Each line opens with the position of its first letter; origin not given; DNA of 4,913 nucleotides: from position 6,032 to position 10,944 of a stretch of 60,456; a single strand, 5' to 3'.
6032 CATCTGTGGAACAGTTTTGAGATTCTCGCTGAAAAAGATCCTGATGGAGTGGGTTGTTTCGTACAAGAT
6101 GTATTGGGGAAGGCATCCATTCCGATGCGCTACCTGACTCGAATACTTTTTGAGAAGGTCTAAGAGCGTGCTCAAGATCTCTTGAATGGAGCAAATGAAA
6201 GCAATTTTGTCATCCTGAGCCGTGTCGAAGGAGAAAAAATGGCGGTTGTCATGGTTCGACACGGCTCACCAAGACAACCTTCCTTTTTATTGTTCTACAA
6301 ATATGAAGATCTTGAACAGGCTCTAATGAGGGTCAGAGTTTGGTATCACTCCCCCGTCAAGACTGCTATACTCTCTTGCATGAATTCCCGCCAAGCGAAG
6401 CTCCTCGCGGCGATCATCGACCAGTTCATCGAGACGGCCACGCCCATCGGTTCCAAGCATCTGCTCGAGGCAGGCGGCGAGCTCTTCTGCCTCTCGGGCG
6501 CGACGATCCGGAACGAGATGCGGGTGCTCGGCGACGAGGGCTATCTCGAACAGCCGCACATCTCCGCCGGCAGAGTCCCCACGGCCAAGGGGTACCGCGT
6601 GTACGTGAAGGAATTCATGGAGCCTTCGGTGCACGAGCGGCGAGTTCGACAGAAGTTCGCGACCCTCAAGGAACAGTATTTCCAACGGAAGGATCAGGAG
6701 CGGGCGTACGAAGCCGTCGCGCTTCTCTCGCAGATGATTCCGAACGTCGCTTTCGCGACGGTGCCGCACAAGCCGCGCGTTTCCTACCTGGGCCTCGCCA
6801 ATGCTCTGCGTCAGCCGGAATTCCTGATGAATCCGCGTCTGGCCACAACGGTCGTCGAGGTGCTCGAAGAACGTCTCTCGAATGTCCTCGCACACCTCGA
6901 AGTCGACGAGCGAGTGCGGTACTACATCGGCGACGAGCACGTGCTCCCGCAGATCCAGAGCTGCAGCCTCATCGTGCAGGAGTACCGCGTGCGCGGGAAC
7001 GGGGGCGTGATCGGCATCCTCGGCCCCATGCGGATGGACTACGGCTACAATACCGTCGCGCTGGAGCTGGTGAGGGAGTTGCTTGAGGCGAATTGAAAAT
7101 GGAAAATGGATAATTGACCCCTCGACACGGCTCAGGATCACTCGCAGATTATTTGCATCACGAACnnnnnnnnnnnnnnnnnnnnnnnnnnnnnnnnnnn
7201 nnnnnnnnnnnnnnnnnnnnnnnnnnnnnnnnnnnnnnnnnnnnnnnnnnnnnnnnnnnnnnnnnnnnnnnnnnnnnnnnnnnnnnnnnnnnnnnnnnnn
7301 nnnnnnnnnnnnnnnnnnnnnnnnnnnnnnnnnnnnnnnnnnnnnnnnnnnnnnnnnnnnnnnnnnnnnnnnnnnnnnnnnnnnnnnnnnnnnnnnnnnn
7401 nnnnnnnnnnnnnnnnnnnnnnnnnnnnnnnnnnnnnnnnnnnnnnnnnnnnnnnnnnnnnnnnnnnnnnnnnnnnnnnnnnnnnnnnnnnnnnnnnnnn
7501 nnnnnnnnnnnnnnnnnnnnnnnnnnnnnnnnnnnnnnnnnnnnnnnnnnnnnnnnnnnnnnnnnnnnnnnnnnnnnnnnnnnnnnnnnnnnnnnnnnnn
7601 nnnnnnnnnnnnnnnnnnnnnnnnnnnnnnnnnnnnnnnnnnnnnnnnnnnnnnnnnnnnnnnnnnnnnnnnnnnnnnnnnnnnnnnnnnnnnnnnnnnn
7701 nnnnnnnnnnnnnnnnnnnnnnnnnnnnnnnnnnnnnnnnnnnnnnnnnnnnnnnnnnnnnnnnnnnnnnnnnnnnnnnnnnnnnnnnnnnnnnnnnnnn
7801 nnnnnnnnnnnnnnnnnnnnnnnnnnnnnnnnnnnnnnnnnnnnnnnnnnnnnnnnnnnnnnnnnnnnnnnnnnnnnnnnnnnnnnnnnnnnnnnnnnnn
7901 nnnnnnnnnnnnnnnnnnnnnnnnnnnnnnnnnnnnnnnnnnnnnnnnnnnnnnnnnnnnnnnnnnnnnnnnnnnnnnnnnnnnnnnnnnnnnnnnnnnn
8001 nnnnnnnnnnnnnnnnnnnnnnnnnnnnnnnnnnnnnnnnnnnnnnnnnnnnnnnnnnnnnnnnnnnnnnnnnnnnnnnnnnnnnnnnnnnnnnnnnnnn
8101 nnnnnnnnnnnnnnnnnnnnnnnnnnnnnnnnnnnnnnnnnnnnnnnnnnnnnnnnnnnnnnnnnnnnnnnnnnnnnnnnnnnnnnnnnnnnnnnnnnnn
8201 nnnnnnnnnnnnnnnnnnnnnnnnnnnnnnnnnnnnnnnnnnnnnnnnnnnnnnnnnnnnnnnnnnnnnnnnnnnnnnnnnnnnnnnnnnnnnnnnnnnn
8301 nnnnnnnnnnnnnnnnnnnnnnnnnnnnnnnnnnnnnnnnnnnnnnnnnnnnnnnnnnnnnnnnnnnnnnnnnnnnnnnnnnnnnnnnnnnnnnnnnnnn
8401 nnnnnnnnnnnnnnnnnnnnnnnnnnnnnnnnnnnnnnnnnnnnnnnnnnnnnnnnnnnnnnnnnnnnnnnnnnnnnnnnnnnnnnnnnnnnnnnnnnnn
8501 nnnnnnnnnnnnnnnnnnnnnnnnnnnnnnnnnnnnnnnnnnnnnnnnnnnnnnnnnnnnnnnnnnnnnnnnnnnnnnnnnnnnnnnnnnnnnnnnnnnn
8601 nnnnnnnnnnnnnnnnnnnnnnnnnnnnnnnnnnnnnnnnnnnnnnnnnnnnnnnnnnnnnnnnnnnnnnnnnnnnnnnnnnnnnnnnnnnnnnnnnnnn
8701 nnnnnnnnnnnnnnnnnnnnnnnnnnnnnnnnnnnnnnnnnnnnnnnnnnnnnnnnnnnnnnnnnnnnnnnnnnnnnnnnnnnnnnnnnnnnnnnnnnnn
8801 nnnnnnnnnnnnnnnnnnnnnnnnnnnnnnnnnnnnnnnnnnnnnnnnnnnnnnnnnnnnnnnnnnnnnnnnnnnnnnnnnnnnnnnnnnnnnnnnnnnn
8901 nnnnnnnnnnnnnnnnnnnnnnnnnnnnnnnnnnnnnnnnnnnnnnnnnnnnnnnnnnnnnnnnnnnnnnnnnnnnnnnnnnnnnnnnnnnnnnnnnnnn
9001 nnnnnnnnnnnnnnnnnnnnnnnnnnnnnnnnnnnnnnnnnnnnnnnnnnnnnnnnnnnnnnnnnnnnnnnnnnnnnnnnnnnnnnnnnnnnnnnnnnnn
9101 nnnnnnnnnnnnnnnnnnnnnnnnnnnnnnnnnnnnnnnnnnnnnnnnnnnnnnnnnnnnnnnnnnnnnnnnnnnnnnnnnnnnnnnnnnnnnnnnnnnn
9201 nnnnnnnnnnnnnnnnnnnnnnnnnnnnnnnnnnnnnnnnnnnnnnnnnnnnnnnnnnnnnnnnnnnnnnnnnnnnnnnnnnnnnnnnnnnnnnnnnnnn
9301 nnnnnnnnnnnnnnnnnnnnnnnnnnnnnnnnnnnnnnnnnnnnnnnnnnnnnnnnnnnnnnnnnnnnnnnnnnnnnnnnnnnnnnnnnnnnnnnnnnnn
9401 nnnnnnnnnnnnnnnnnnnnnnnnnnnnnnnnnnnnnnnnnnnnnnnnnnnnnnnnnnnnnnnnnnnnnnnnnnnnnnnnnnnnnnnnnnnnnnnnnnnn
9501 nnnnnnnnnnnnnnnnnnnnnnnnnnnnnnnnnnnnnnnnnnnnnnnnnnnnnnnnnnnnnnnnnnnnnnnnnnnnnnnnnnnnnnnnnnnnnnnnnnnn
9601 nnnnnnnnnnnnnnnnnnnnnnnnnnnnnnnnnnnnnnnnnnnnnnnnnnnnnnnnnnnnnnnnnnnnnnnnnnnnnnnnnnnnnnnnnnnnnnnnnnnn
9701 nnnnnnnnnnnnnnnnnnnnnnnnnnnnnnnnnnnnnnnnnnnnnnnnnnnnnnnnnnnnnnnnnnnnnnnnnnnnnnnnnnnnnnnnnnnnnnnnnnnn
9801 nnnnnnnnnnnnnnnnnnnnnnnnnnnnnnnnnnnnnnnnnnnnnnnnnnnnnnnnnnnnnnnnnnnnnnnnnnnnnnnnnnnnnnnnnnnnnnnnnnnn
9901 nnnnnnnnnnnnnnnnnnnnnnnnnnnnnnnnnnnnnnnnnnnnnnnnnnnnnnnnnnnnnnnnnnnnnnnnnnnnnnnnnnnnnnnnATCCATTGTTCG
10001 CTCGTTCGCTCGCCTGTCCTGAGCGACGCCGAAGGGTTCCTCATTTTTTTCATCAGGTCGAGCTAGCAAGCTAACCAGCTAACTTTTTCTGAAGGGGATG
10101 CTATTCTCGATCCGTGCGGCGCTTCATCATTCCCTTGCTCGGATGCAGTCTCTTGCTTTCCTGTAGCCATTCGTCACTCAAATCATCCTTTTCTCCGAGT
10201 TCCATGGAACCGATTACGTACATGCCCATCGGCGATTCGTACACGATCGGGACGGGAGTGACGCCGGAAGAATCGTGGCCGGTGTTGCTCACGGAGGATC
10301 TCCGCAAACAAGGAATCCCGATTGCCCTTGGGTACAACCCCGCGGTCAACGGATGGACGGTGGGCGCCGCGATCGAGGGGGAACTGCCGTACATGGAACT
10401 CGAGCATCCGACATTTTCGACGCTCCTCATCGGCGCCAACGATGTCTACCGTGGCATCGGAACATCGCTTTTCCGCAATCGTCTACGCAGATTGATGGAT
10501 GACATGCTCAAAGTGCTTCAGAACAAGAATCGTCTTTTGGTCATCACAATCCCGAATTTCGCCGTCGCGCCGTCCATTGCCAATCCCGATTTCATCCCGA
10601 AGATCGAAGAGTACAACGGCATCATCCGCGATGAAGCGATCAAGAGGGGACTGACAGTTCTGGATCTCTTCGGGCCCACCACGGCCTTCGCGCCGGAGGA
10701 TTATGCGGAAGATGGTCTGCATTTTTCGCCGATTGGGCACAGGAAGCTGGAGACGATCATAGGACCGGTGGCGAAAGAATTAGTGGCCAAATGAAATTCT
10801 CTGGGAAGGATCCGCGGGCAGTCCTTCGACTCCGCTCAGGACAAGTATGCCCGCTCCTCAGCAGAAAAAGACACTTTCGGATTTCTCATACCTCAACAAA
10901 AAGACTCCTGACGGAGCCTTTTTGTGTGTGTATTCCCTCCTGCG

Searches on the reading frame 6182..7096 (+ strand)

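Call 27: search_protein_families(library=pfam, proteins=[window:6182-7096:+], max_evalue=0.001)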
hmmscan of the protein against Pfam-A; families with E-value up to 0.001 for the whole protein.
window:6182-7096:+ (304 aa): 1 family
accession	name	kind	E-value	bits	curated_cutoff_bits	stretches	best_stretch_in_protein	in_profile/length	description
PF01628.27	HrcA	-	1.5e-20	74.5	22.2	1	154-287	82-211/215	HrcA protein C terminal domain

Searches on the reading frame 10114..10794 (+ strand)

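Call 27: search_protein_families(library=pfam, proteins=[window:10114-10794:+], max_evalue=0.001)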
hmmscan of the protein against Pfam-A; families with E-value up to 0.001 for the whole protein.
window:10114-10794:+ (226 aa): 2 families
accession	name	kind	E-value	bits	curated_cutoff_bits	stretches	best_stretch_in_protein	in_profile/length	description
PF13472.12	Lipase_GDSL_2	-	3e-22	80.4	32.9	1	39-210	2-177/178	GDSL-like Lipase/Acylhydrolase family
PF00657.28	Lipase_GDSL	-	1.3e-14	55.3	23.6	1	36-211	1-203/208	GDSL-like Lipase/Acylhydrolase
